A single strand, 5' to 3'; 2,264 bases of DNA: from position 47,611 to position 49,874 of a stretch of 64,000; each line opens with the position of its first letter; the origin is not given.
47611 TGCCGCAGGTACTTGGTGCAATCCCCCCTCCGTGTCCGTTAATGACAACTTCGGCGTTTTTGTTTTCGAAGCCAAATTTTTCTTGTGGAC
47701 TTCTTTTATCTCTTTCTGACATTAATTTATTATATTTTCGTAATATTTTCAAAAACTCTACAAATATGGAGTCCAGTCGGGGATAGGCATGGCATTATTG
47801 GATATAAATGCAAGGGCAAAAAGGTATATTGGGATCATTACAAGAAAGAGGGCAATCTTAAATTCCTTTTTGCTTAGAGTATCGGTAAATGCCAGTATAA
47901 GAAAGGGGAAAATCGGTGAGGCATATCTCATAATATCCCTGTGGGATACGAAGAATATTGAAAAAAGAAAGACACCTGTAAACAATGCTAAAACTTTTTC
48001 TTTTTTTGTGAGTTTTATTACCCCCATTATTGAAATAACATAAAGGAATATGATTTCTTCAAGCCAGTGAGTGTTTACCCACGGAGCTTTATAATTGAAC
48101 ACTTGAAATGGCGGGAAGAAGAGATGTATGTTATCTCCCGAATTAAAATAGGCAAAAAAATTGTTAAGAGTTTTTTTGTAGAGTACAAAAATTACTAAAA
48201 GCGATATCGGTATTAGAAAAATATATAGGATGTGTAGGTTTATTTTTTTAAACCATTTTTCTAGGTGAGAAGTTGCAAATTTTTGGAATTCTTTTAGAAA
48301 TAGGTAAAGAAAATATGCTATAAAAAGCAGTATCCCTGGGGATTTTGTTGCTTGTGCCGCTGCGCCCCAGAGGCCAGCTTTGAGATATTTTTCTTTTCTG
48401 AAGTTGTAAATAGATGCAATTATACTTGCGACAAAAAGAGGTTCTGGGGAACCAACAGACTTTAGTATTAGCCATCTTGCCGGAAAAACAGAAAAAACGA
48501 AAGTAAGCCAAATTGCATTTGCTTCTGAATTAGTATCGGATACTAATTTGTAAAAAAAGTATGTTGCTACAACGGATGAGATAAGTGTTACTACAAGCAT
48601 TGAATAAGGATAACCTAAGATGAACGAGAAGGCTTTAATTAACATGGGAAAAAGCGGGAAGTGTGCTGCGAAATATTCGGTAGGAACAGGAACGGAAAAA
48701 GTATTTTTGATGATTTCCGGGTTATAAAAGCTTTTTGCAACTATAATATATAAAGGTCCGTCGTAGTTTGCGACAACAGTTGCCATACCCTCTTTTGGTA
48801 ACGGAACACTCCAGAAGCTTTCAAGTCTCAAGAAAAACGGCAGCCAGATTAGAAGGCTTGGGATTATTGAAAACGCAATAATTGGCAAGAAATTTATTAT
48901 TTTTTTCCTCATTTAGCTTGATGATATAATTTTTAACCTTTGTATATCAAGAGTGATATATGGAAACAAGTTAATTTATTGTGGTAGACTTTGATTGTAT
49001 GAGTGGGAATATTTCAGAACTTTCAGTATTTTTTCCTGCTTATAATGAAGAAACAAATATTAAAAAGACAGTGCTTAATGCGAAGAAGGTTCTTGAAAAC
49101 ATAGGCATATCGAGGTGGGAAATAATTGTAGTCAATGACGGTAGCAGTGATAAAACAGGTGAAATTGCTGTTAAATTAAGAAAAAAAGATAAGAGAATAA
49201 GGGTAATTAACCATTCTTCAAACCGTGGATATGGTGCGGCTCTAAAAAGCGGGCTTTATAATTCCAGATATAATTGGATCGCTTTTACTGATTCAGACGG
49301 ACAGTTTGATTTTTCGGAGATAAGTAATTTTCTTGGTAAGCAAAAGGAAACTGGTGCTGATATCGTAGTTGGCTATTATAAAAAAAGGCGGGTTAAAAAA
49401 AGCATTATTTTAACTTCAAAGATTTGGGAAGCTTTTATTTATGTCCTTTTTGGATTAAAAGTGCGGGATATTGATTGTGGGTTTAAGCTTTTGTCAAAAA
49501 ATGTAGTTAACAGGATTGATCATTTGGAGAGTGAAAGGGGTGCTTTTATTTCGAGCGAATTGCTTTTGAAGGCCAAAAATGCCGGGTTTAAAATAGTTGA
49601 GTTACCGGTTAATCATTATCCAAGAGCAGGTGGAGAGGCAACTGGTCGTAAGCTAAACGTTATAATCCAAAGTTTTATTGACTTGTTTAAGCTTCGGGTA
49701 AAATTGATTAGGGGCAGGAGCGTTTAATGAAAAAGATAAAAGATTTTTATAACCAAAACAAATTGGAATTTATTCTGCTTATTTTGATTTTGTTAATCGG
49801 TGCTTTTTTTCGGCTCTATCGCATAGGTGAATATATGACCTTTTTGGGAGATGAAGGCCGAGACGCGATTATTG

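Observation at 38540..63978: Very large glycosylation locus: about 12 GT-C-like polytopic proteins, 3 Dpm1-like GT2 synthases and 2 methyltransferases, next to rmlABCD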

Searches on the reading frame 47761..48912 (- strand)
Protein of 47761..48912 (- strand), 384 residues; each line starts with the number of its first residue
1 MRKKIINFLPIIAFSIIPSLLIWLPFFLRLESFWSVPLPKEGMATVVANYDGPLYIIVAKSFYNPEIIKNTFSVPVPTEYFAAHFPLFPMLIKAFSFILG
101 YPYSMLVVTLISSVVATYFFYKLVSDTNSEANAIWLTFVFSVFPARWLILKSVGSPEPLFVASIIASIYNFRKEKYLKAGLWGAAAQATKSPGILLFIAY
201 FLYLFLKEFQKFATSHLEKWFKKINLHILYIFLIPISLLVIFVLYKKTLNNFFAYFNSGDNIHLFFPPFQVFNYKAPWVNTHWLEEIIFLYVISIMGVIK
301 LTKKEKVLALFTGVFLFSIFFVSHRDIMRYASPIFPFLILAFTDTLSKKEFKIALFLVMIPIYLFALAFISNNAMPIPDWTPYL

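Call 3: search_protein_families(library=pfam, proteins=[window:47761-48912:-], max_evalue=0.01)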
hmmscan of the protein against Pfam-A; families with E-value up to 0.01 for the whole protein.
window:47761-48912:- (384 aa): 0 families

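Call 9: search_protein_families(library=ncbifam, proteins=[window:47761-48912:-], max_evalue=0.01)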
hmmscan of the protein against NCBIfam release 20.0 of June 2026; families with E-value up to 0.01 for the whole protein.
window:47761-48912:- (384 aa): 1 family
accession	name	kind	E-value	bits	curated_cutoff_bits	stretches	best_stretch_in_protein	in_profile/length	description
NF046093.1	AZOBR_p60025_fam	subfamily_domain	3.2e-07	29.8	150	1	44-212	54-220/232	AZOBR_p60025 family cell surface glycopolymer formation protein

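Call 25: search_solved_structures(query=A1, max_evalue=1, show_alignments=1)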
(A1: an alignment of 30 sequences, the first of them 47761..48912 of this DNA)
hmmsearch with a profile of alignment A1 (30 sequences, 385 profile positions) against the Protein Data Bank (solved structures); distinct sequences matched with E-value up to 1: 0.

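Call 31: find_homologous_proteins(query=window:47761-48912:-, max_evalue=0.001)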
Query window:47761-48912:- (384 aa): 1935 proteins with E <= 0.001 among 6922 candidates; the best 120 are listed.
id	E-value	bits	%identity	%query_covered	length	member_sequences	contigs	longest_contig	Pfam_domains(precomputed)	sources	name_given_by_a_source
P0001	9.4e-244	827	100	100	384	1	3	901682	-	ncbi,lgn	-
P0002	5.6e-226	768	92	100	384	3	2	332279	-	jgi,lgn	-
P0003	6.5e-155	534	62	100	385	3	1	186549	-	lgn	-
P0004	3.8e-153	529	62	100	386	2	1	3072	PF13231.13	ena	-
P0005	1.9e-152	526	62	100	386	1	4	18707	-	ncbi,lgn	ncbi:MAG: hypothetical protein WBE27_01340 [Microgenomates group bacterium]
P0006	2.3e-152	526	62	100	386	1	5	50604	PF13231.13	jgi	-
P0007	5.7e-151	521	62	95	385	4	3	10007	-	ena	-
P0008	1.0e-150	521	61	100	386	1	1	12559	-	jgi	jgi:Gpi18-like mannosyltransferase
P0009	1.2e-150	520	60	100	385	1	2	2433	-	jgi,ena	-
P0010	3.5e-150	519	61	100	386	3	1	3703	-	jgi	jgi:hypothetical protein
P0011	8.5e-150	518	62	100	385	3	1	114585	-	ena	-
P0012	9.1e-150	518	61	100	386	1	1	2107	-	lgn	-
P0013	3.4e-149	516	62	100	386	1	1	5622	-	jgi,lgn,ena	-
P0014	5.2e-149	515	61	100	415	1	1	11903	-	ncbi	-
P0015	9.4e-149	514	60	100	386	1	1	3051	-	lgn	-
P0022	8.7e-148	511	61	98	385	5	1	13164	PF13231.13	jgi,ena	-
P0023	1.3e-147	510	65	94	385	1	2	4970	PF13231.13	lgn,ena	-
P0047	2.0e-145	503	59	100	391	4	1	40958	PF13231.13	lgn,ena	-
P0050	4.5e-145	502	59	100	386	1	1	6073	PF13231.13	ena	-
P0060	1.0e-144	501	59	100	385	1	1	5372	PF13231.13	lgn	-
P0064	1.3e-144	501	59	100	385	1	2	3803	PF13231.13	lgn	-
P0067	2.0e-144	500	59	98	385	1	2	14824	PF13231.13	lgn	-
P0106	4.7e-143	495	61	96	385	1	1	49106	PF13231.13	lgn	-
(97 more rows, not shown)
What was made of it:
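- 47758..48912 (-): Compact (384 aa) GT-C-fold glycosyltransferase, divergently transcribed (core). Some homologues are named 'Gpi18-like mannosyltransferase' or carry PF13231 (call 31).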

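Call 40: predict_structure(alignment_id=A4)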
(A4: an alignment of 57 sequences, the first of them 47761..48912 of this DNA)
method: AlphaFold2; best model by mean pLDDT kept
length: 384 residues; sequences in the alignment: 57
mean_pLDDT: 92.1   pTM: 0.92
mean pLDDT of the five models: 92.1, 90.2, 89.3, 87.8, 85.7
residues with pLDDT >= 90: 299; 70-90: 66; 50-70: 19; < 50: 0
segments of 3 or more residues with pLDDT < 50: none
pLDDT, mean of each block of 10 residues (from residue 1): 81 95 97 95 94 96 94 87 97 97 97 98 95 97 93 96 99 97 98 97 86 71 81 98 97 91 78 71 79 97 95 96 87 96 97 96 96 90 93
secondary structure, 60 per line:
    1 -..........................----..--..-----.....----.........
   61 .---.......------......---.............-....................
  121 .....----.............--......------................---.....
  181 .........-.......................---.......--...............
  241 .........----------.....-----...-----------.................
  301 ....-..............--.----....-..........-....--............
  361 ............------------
elements in order: H2-27 H43-47 H52-61 H65-71 H78-83 H87-99 H101-125 H130-142 H145-150 H157-172 H176-189 H191-213 H217-223 H226-249 H260-263 H284-304 H306-319 H327-330 H332-341 H343-346 H349-372
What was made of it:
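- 47758..48912 (-): AF2 pLDDT 92, pTM 0.92 (call 40).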

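Call 46: fold_search(model_id=the predicted structure, library=pdb)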
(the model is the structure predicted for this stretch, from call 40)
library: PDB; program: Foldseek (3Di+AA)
matches with E <= 10: 275; with E <= 0.001: 9
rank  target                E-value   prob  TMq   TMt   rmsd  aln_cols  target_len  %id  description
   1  7oci_F                1.1e-04  1.00  0.51  0.33   9.7       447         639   13  Cryo-EM structure of yeast Ost6p containing oligosaccharyltransferase complex (released 2022-02-16)
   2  6ftg_5                1.6e-04  1.00  0.50  0.33  15.2       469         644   11  Subtomogram average of OST-containing ribosome-translocon complexes from canine rough microsomal membranes (released 2018-03-21)
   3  6ezn_F                2.9e-04  1.00  0.45  0.29  15.8       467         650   13  Cryo-EM structure of the yeast oligosaccharyltransferase (OST) complex (released 2018-01-17)
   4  8b6l_I                3.9e-04  1.00  0.49  0.31  14.7       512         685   12  Subtomogram average of the human Sec61-TRAP-OSTA-translocon (released 2022-12-07)
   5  6s7o_A                4.2e-04  1.00  0.49  0.32  14.6       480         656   11  Cryo-EM structure of human oligosaccharyltransferase complex OST-A (released 2019-12-18)
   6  6gxc_A                4.4e-04  1.00  0.44  0.28  11.3       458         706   15  Bacterial oligosaccharyltransferase PglB in complex with an inhibitory peptide and a reactive lipid-linked oligosaccha (released 2018-11-14)
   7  8age_A                6.1e-04  1.00  0.50  0.33   9.6       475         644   12  Structure of yeast oligosaccharylransferase complex with acceptor peptide bound (released 2022-12-07)
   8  9s6s_A                6.1e-04  1.00  0.48  0.36   8.6       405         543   13  Ternary cryo-EM structure of human ALG9 with Dol25-PP-GlcNAc2Man6, Dol25-P-Man and Fab (released 2026-03-18)
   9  8pn9_A                7.8e-04  1.00  0.50  0.33  14.5       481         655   12  Structure of human oligosaccharyltransferase OST-A complex bound to NGI-1 (released 2024-05-08)
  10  5f15                  1.0e-03  1.00  0.55  0.41   6.3       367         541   12  Crystal Structure of ArnT from Cupriavidus metallidurans bound to Undecaprenyl phosphate (released 2016-02-17)
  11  9s6u_A                1.2e-03  1.00  0.49  0.37   8.3       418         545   12  Ternary cryo-EM structure of human ALG9 with Dol25-PP-GlcNAc2Man8, Dol25-P-Man and Fab (released 2026-03-18)
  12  3waj                  1.3e-03  1.00  0.47  0.27  12.4       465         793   13  Crystal structure of the Archaeoglobus fulgidus oligosaccharyltransferase (O29867_ARCFU) complex with Zn and sulfate (released 2013-10-30)
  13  5ogl_A                1.9e-03  1.00  0.43  0.28  10.5       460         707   16  Structure of bacterial oligosaccharyltransferase PglB in complex with an acceptor peptide and an lipid-linked oligosac (released 2017-10-25)
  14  6snh_X                1.9e-03  1.00  0.53  0.44  12.4       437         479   14  Cryo-EM structure of yeast ALG6 in complex with 6AG9 Fab and Dol25-P-Glc (released 2020-03-11)
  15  3rce_A                2.0e-03  1.00  0.56  0.34   9.6       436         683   15  Bacterial oligosaccharyltransferase PglB (released 2011-06-15)
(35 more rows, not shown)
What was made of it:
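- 47758..48912 (-): Foldseek hits ranked 1-37 and rank 40 are all GT-C: STT3, PglB, ALG9, ArnT, ALG6, PimE, PIG-M, Emb, AftA (call 46).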

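Call 47: search_protein_families(library=pfam, proteins=[window:47761-48912:-], max_evalue=10)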
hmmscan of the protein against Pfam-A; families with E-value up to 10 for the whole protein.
window:47761-48912:- (384 aa): 3 families
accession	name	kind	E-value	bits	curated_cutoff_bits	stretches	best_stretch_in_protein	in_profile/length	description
PF19732.4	SpoIIE_N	-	0.76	8.7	27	2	132-229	39-131/605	Stage II sporulation protein E N-terminal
PF16504.10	SP24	-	2.3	8.6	30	1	185-360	9-141/147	Putative virion membrane protein of plant and insect virus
PF15110.11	TMEM141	-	3.6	8.6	27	1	101-138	51-88/91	TMEM141 protein family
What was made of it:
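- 47758..48912 (-): No Pfam hit (calls 3, 47).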

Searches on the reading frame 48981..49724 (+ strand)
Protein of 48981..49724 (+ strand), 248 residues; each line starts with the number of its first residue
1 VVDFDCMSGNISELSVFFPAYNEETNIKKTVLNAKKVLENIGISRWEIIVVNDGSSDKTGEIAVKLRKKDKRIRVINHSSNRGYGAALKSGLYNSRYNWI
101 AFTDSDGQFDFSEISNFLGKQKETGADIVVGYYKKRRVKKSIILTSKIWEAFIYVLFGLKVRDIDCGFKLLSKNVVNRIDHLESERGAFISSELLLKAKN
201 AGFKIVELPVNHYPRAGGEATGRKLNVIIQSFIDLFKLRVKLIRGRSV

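Call 3: search_protein_families(library=pfam, proteins=[window:48981-49724:+], max_evalue=0.01)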
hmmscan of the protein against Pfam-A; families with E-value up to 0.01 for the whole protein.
window:48981-49724:+ (248 aa): 3 families
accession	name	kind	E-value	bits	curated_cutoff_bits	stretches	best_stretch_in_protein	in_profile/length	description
PF00535.33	Glycos_transf_2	-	1.7e-31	109.9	23.3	1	15-177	1-165/168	Glycosyl transferase family 2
PF10111.15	Glyco_tranf_2_2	-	0.00018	21.5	27.3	1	15-107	1-92/276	Glycosyltransferase like family 2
PF07372.17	DUF1491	-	0.0086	16.8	25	0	40-129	13-90/104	Protein of unknown function (DUF1491)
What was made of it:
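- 48981..49727 (+): TM-less GT2 polyprenyl-phosphate sugar synthase. Its stop codon overlaps the start of the next GT-C gene (core). Glycos_transf_2, 109.9 bits (call 3).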

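Call 20: search_protein_families(library=ncbifam, proteins=[window:48981-49724:+], max_evalue=0.001)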
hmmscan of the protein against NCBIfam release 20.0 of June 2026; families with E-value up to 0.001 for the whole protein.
window:48981-49724:+ (248 aa): 23 families
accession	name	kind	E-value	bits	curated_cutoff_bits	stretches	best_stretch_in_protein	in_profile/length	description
NF047588.1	GlcsyltransPgfSStrep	equivalog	8.2e-20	71.2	500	1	14-183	3-171/308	glycosyltransferase PgfS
NF041391.1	DPhHxTase_Halo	equivalog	5.6e-19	68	375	1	20-218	3-189/213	dolichyl-phosphate hexose transferase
TIGR03937.1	PgaC_IcaA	equivalog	1e-18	67.5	422.3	1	10-115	43-144/407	poly-beta-1,6-N-acetyl-D-glucosamine synthase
NF047683.1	TeichurnBiosyTuaG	equivalog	3.2e-16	59.8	400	1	9-114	3-104/252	teichuronic acid biosynthesis protein TuaG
NF007986.1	PRK10714.1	equivalog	2.9e-15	56.1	529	1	10-226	4-214/316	undecaprenyl-phosphate 4-deoxy-4-formamido-L-arabinose transferase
NF058614.1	PPMAGASynPpgS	equivalog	1.3e-14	54.2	370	1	16-221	4-209/226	polyprenyl-phospho-N-acetylgalactosaminyl synthase PpgS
NF007482.0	PRK10073.1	equivalog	5.5e-13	48.6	423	1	10-110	4-99/334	glycosyltransferase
TIGR04182.1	glyco_TIGR04182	equivalog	7.6e-13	48.5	325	1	14-221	2-199/293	S-layer glycoprotein N-glycosyltransferase AglJ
NF041875.1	EPS_EpsD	equivalog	7e-12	45.4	370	1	14-133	1-116/325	exopolysaccharide biosynthesis glycosyltransferase EpsD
TIGR03965.1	mycofact_glyco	equivalog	3.8e-11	42.5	280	1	11-109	73-167/467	mycofactocin biosynthesis glycosyltransferase MftF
TIGR04283.1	glyco_like_mftF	equivalog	3e-09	36.8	182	1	14-111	1-87/221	TIGR04283 family arsenosugar biosynthesis glycosyltransferase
NF050050.1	ProtGlycPglI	equivalog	3.1e-09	36.6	500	1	13-127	3-114/306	GalNAc(5)-diNAcBac-PP-undecaprenol beta-1,3-glucosyltransferase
TIGR03111.1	glyc2_xrt_Gpos1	hypoth_equivalog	5.8e-09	35.2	363.95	1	9-120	46-155/439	TIGR03111 family XrtG-associated glycosyltransferase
NF010496.0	PRK13915.1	equivalog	8.1e-09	35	262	1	12-107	31-127/307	glucosyl-3-phosphoglycerate synthase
NF038302.1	EPS_HpsE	equivalog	2.5e-08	33.3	300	1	13-107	2-97/307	hormogonium polysaccharide biosynthesis glycosyltransferase HpsE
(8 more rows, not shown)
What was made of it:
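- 48981..49727 (+): NCBIfam matches PgfS and Dol-P-hexose transferase (call 20).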

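Call 62: search_solved_structures(query=window:48981-49724:+, max_evalue=0.001)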
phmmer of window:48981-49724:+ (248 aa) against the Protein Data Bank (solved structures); distinct sequences matched with E-value up to 0.001: 17.
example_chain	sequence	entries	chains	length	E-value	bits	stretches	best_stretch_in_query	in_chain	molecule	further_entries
5eke_A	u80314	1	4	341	3.7e-15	59.3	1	11-190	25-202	Uncharacterized glycosyltransferase sll0501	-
5ekp_C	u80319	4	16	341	3.8e-15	59.3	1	11-190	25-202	Uncharacterized glycosyltransferase sll0501 | Glycosyltransferase sll0501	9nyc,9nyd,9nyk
9nye_A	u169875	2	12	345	3.9e-15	59.3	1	11-190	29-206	Glycosyltransferase sll0501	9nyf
9bhc_C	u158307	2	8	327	2.6e-14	56.6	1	10-222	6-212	Undecaprenyl-phosphate 4-deoxy-4-formamido-L-arabinose transferase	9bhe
8vxh_A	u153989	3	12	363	3.2e-14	56.3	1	10-222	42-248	Undecaprenyl-phosphate 4-deoxy-4-formamido-L-arabinose transferase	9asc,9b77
9hwj_A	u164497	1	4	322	9.9e-13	51.4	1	11-224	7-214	Undecaprenyl-phosphate 4-deoxy-4-formamido-L-arabinose transferase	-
5mlz_A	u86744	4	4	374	6.7e-11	45.4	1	13-222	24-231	Dolichol monophosphate mannose synthase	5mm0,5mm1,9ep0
5hea_A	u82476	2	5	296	4.5e-09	39.4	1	14-134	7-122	Putative glycosyltransferase (GalT1)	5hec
6p61_A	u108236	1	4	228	8.7e-08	35.2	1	14-112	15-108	Glycosyltransferase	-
2z86_A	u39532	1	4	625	3e-07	33.5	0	13-118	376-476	Chondroitin synthase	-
2z87_A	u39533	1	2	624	3.1e-07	33.4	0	13-118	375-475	Chondroitin synthase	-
6h1j_A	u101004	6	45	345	3.2e-06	30.1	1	9-201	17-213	Probable ss-1,3-N-acetylglucosaminyltransferase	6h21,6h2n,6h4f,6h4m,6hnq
8vh7_A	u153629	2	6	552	1.5e-05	27.9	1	45-115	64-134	Heparosan synthase B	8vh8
8viw_A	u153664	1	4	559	1.5e-05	27.9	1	45-114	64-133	Heparosan synthase B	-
3bcv_A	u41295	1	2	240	1.7e-05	27.7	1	11-124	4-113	Putative glycosyltransferase protein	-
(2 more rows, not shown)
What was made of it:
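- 48981..49727 (+): Best PDB matches GtrB (3.7e-15), ArnC and DPMS (call 62).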
